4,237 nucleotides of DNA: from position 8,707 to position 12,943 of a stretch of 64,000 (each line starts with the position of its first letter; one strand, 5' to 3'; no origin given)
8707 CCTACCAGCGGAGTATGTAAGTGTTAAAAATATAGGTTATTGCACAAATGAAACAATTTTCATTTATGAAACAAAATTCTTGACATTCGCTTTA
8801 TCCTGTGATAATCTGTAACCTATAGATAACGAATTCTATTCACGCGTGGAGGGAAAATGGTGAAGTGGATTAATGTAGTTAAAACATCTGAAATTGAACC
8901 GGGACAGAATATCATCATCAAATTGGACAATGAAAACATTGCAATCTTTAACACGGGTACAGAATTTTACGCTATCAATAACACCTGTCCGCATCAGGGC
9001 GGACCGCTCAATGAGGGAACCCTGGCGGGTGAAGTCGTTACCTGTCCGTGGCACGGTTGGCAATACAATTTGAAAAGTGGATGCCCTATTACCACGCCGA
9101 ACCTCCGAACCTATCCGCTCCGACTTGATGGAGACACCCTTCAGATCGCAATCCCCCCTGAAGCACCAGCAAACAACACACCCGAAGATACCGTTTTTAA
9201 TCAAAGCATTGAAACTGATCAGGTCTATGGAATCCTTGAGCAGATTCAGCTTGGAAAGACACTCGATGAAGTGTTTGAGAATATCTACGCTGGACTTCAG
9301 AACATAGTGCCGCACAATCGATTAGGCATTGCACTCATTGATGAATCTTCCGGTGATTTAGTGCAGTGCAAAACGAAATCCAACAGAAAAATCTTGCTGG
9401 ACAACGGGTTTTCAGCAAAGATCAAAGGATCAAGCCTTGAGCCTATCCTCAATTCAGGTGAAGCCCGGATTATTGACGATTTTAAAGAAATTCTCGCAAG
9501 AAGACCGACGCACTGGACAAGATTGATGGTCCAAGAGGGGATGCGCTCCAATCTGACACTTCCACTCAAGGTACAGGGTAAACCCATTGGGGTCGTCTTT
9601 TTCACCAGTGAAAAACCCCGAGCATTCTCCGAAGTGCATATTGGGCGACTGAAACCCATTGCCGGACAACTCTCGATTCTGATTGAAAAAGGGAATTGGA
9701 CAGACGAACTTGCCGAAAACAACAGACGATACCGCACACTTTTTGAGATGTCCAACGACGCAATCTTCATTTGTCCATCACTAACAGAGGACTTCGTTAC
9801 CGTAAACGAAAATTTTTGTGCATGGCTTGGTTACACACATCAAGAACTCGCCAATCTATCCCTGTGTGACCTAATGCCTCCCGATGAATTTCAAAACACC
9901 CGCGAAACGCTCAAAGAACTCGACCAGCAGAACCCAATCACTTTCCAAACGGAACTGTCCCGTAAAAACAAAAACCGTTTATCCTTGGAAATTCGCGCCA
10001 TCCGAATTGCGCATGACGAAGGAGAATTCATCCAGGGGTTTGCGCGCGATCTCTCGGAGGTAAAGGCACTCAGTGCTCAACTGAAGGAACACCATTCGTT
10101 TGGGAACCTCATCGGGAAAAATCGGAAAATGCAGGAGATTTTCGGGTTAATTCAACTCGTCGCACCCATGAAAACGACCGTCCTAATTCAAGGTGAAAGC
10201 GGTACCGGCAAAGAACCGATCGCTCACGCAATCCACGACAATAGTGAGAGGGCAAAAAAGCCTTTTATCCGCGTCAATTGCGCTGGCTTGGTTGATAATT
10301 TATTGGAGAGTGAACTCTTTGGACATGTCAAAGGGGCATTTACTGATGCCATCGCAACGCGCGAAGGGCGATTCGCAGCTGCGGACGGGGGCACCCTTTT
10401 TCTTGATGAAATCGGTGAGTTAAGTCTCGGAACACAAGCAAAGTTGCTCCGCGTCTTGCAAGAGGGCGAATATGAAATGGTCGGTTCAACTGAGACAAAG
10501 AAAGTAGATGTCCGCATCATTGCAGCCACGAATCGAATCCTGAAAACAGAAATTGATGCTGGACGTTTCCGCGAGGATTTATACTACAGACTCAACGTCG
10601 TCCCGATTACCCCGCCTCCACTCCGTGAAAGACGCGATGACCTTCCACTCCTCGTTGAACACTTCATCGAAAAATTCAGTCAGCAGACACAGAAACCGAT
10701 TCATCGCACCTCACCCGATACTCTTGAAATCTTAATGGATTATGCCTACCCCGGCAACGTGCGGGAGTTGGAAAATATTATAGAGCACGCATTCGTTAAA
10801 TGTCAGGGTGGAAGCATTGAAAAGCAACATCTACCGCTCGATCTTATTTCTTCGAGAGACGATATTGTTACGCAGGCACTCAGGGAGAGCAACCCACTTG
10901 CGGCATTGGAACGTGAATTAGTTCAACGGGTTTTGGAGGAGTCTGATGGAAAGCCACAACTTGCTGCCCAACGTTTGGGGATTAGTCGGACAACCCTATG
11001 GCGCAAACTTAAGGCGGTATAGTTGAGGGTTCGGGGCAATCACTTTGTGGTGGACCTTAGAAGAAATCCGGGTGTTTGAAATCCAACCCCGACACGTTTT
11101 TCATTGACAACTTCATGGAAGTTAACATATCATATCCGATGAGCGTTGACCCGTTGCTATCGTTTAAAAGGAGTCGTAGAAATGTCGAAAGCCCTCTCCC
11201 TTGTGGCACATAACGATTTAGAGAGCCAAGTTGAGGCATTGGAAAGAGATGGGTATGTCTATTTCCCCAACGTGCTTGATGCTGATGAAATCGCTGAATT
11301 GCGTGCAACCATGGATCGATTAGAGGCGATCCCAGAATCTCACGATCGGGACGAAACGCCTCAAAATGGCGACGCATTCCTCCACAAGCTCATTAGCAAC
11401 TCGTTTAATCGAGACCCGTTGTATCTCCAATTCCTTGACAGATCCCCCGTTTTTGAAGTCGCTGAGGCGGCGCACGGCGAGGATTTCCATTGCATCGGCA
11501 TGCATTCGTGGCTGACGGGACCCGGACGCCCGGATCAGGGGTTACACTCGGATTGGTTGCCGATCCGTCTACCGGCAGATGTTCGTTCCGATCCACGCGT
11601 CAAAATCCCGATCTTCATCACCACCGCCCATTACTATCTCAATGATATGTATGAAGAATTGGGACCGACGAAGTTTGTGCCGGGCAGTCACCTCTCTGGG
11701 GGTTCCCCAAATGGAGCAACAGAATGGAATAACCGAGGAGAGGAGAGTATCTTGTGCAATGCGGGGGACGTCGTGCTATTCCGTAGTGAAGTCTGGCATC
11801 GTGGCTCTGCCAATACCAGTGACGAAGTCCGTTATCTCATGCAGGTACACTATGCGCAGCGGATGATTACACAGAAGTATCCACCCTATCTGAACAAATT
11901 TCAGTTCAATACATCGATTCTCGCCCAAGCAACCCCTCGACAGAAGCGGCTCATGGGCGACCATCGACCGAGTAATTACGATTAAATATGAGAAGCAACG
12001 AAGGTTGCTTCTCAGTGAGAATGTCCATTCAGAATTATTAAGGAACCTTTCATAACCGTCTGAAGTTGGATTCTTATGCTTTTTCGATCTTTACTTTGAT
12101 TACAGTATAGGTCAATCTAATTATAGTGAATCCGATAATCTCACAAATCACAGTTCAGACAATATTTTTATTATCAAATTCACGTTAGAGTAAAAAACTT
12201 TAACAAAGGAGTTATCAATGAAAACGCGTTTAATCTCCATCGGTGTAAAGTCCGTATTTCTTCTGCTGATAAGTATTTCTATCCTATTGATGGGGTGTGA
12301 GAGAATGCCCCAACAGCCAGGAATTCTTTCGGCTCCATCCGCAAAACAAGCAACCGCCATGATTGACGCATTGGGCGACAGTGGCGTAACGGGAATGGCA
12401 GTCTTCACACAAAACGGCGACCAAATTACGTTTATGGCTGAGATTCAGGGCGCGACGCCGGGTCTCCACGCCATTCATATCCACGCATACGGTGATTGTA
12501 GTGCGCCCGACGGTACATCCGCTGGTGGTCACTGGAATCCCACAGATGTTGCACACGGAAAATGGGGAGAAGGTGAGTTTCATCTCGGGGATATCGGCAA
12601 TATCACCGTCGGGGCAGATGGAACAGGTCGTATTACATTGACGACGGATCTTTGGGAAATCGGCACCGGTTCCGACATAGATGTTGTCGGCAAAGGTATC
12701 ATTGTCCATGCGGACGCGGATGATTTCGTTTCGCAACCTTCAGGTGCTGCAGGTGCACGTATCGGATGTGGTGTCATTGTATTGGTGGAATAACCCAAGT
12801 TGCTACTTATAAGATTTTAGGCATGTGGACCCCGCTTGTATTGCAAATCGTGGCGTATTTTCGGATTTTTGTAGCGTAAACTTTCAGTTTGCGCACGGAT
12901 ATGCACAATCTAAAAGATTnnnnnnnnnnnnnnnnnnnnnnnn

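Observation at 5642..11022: Sigma-54 enhancer-binding protein with an N-terminal Rieske [2Fe-2S] sensor domain, divergent from a second Rieske protein and a VOC gene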

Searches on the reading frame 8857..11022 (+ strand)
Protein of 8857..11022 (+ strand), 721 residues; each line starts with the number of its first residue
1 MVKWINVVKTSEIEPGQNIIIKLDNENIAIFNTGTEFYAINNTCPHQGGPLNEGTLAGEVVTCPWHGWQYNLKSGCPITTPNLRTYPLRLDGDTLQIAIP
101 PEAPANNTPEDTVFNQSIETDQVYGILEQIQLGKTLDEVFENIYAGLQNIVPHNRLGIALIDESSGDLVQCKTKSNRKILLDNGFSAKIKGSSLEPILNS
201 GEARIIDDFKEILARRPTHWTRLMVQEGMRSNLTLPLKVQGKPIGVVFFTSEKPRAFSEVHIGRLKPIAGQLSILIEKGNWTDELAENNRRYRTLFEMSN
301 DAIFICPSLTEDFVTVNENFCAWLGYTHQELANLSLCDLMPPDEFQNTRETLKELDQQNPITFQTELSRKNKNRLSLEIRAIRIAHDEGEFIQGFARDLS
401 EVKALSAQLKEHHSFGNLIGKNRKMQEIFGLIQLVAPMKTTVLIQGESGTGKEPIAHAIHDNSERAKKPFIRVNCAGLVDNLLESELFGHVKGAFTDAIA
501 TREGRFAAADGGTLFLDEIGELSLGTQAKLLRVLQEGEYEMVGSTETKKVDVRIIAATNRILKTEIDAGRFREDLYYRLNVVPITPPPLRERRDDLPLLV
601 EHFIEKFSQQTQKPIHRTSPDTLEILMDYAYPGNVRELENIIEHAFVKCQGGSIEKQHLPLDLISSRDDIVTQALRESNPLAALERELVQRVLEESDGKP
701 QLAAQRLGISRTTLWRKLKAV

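Call 3: search_protein_families(library=pfam, proteins=[window:8857-11022:+], max_evalue=0.01)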
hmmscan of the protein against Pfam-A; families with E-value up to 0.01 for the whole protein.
window:8857-11022:+ (721 aa): 18 families
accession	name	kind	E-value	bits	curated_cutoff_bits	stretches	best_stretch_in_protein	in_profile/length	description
PF00158.32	Sigma54_activat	-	8.8e-70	234.2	20.2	1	418-584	1-167/168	Sigma-54 interaction domain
PF25601.1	AAA_lid_14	-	1.7e-26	92.3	27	1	590-668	1-79/87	AAA+ ATPase lid domain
PF00355.32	Rieske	-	2.2e-19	69.6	20.3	1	3-84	1-82/88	Rieske [2Fe-2S] domain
PF14532.12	Sigma54_activ_2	-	5.5e-19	69.2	25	1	419-589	1-138/138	Sigma-54 interaction domain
PF13185.12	GAF_2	-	1.1e-12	48.8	28.6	1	134-277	2-136/136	GAF domain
PF13426.13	PAS_9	-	2.8e-12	47.2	27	1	301-401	2-103/103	PAS domain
PF13806.12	Rieske_2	-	3.6e-12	46.6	27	1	3-97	1-103/104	Rieske-like [2Fe-2S] domain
PF02954.25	HTH_8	-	1.9e-11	44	22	1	681-720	2-41/42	Bacterial regulatory protein, Fis family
PF07728.20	AAA_5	-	2.3e-08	34.6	22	1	442-561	2-124/139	AAA domain (dynein-related subfamily)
PF08448.16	PAS_4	-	3e-08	34.3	23.1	1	296-403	1-109/110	PAS fold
PF01590.32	GAF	-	4.3e-07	31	22.4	1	136-275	2-132/133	GAF domain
PF00989.32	PAS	-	4.8e-07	30.2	22.6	1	291-398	2-112/113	PAS fold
PF00004.35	AAA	-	5e-07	30.7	21.2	1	442-564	1-114/131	ATPase family associated with various cellular activities (AAA)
PF13188.13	PAS_8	-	2.4e-06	27.7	21.8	1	290-344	1-55/65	PAS domain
PF22543.2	Rieske_4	-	4.1e-06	27.5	28.4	1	8-75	4-75/119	Soluble Rieske-type ferredoxin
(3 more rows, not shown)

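Call 4: search_protein_families(library=ncbifam, proteins=[window:8857-11022:+], max_evalue=0.01)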
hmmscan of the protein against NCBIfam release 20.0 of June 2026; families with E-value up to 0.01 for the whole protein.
window:8857-11022:+ (721 aa): 47 families (the best 25 are shown)
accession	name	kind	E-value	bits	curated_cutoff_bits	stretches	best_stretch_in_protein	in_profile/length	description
TIGR01817.1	nifA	equivalog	3.9e-113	379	528.85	1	406-680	186-455/534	nif-specific transcriptional activator NifA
NF003451.0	PRK05022.1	equivalog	1.2e-101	341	476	1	390-719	163-506/512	nitric oxide reductase transcriptional regulator NorR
NF008469.0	PRK11361.1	equivalog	2.2e-100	336.6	714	1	401-719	128-452/461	acetoacetate metabolism transcriptional regulator AtoC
NF041552.1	TF_PrdR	equivalog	4.5e-100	335.6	795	1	402-719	251-574/577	sigma-54 dependent transcriptional regulator PrdR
NF007689.0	PRK10365.1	equivalog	8e-98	328.1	760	1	401-718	123-439/441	sigma-54-dependent response regulator transcription factor ZraR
TIGR01818.1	ntrC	equivalog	1.7e-97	327.1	558.6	2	403-668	121-386/463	nitrogen regulation protein NR(I)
NF038308.1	RNA_repair_RtcR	equivalog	9.6e-96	321.7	650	1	407-715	171-505/530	RNA repair transcriptional activator RtcR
TIGR02915.1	PEP_resp_reg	equivalog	3.6e-91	306.2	502.6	1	411-718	134-439/445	PEP-CTERM-box response regulator transcription factor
NF011958.0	PRK15429.1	equivalog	3.9e-90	303.4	830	1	397-719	359-682/692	formate hydrogenlyase transcriptional activator FlhA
NF041946.1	LuxO_transreg_Vib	equivalog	9.5e-88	295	800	1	409-720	126-459/463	quorum-sensing sigma-54 dependent transcriptional regulator LuxO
NF041906.1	V4R_TF_MobR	exception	1.6e-86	291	999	1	404-719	220-542/544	phenol degradation transcriptional regulator MobR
NF050807.1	TransRegFlbDCaul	equivalog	9e-86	288.5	750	1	417-719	119-436/454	sigma-54-dependent transcriptional regulator FlbD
TIGR02329.1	propionate_PrpR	equivalog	2e-84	284.1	499.2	1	403-720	199-526/526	propionate catabolism operon regulatory protein PrpR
NF011953.0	PRK15424.1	equivalog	3.2e-82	276.9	703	1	403-720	206-533/538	propionate catabolism operon regulatory protein PrpR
NF008176.1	PRK10923.1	equivalog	2.2e-80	270.5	620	1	411-669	133-391/469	nitrogen regulation protein NR(I)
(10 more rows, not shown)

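Call 10: find_encoding_contigs(protein=window:8857-11022:+, flank=10000, max_places=4)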
Protein window:8857-11022:+ (721 aa): 3 contigs read that carry it; 2 places shown.
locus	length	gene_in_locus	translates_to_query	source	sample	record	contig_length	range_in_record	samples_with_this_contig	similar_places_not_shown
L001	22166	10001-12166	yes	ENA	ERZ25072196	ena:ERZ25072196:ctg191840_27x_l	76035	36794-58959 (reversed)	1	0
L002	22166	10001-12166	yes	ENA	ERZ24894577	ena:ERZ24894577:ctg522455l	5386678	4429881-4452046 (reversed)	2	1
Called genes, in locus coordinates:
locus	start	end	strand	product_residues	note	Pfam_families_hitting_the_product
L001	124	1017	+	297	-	PF02633:Creatininase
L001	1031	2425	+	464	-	-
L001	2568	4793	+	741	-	PF22904:NOMO1-like_2nd (weak), PF13620:CarboxypepD_reg, PF13715:CarbopepD_reg_2, PF07715:Plug (weak), PF00593:TonB_dep_Rec_b-barrel, PF25183:OMP_b-brl_4 (faint)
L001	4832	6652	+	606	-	PF06917:Pectate_lyase_2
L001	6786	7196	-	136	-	PF00903:Glyoxalase, PF13669:Glyoxalase_4 (faint)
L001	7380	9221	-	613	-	PF00355:Rieske, PF13806:Rieske_2, PF22543:Rieske_4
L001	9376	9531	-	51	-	-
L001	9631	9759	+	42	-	-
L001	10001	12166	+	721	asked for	PF00355:Rieske, PF13806:Rieske_2, PF13185:GAF_2, PF13426:PAS_9, PF00158:Sigma54_activat, PF14532:Sigma54_activ_2, PF07728:AAA_5, PF25601:AAA_lid_14, +8 more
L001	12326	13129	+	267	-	PF05721:PhyH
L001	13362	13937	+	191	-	PF00080:Sod_Cu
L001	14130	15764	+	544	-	-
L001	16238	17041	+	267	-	PF05721:PhyH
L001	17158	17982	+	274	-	PF05721:PhyH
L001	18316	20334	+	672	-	PF20581:DUF6785, PF20580:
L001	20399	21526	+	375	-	PF02746:MR_MLE_N, PF13378:MR_MLE_C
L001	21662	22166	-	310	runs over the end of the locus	PF08240:ADH_N, PF00107:ADH_zinc_N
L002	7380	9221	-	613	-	PF00355:Rieske, PF13806:Rieske_2, PF22543:Rieske_4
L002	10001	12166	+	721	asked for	PF00355:Rieske, PF13806:Rieske_2, PF13185:GAF_2, PF13426:PAS_9, PF00158:Sigma54_activat, PF14532:Sigma54_activ_2, PF07728:AAA_5, PF25601:AAA_lid_14, +8 more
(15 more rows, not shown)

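Call 38: predict_structure(alignment_id=A1)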
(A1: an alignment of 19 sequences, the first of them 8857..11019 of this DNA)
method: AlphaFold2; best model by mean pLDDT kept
length: 721 residues; sequences in the alignment: 19
mean_pLDDT: 63.1   pTM: 0.33
mean pLDDT of the five models: 63.1, 59.8, 58.6, 58.5, 48.3
residues with pLDDT >= 90: 19; 70-90: 260; 50-70: 268; < 50: 174
segments of 3 or more residues with pLDDT < 50: 45-56, 102-123, 131-133, 165-169, 177-230, 280-300, 408-421, 478-504, 541-544, 557-559
pLDDT, mean of each block of 10 residues (from residue 1): 76 69 70 76 47 49 58 61 73 81 44 31 52 60 74 67 50 49 26 37 37 39 36 58 62 58 66 61 37 28 83 81 85 91 87 78 88 85 80 79 49 44 62 72 63 71 78 58 34 34 50 72 65 63 55 58 59 58 53 65 75 79 76 62 80 81 60 69 80 81 85 80 59
secondary structure, 60 per line:
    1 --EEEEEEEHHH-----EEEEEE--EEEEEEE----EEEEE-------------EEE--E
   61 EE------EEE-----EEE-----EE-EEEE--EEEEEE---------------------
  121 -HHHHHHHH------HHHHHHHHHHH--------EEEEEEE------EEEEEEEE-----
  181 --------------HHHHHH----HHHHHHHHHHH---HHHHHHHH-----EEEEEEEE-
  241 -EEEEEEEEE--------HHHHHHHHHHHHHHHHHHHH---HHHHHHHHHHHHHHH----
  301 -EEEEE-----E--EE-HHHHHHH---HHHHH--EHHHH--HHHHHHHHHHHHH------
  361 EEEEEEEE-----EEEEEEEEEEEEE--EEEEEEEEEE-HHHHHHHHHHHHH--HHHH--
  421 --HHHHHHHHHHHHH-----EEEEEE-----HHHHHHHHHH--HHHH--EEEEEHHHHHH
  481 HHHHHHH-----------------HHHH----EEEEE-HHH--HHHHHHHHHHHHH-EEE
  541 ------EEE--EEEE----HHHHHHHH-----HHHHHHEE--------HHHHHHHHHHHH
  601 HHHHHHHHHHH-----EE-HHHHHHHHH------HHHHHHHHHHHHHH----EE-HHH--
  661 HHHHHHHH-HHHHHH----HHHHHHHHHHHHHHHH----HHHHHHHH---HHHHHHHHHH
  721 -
elements in order (helices of 4 or more, strands of 3 or more residues): E3-9 E18-23 E26-32 E37-41 E55-57 E60-62 E69-71 E77-79 E88-91 E94-99 H122-129 H136-146 E155-161 E168-175 H195-200 H205-215 H219-226 E232-239 E242-250 H259-278 H282-296 E302-306 H318-324 H328-332 H336-339 H342-354 E361-368 E374-386 E389-398 H400-412 H415-418 H423-435 E441-446 H452-461 H464-467 E470-474 H475-487 H505-508 E513-517 H524-536 E538-540 E547-549 E552-555 H560-567 H573-578 H589-611 H620-628 H635-648 H661-668 H670-675 H680-695 H700-707 H711-720

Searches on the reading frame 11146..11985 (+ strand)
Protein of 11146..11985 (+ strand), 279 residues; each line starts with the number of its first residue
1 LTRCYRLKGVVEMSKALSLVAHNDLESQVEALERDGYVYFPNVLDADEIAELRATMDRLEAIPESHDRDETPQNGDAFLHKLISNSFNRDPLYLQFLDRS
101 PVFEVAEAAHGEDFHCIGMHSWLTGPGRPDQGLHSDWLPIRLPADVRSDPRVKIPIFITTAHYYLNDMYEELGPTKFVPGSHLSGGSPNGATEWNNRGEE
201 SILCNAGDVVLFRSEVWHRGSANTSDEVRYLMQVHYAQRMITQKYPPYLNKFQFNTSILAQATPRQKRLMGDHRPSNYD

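Call 3: search_protein_families(library=pfam, proteins=[window:11146-11985:+], max_evalue=0.01)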
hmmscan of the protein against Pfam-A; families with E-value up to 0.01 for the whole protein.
window:11146-11985:+ (279 aa): 3 families
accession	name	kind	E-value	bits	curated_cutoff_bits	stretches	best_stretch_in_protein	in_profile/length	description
PF05721.19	PhyH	-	2e-22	80.9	22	1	33-229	2-211/213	Phytanoyl-CoA dioxygenase (PhyH)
PF07883.17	Cupin_2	-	0.0011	19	27.2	1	190-232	27-68/70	Cupin domain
PF13759.12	2OG-FeII_Oxy_5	-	0.0078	17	27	0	193-230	59-96/101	Putative 2OG-Fe(II) oxygenase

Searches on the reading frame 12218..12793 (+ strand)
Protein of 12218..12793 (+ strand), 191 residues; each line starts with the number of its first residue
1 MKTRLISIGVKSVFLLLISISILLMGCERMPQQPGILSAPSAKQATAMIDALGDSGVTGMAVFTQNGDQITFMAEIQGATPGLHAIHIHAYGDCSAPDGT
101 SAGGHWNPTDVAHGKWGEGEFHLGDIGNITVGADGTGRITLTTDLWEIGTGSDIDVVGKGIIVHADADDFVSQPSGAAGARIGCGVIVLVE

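Call 3: search_protein_families(library=pfam, proteins=[window:12218-12793:+], max_evalue=0.01)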
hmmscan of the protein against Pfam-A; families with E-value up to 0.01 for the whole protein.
window:12218-12793:+ (191 aa): 1 family
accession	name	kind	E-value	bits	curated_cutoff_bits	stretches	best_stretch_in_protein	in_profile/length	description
PF00080.25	Sod_Cu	-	5e-39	134.2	28.9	1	57-187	1-133/133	Copper/zinc superoxide dismutase (SODC)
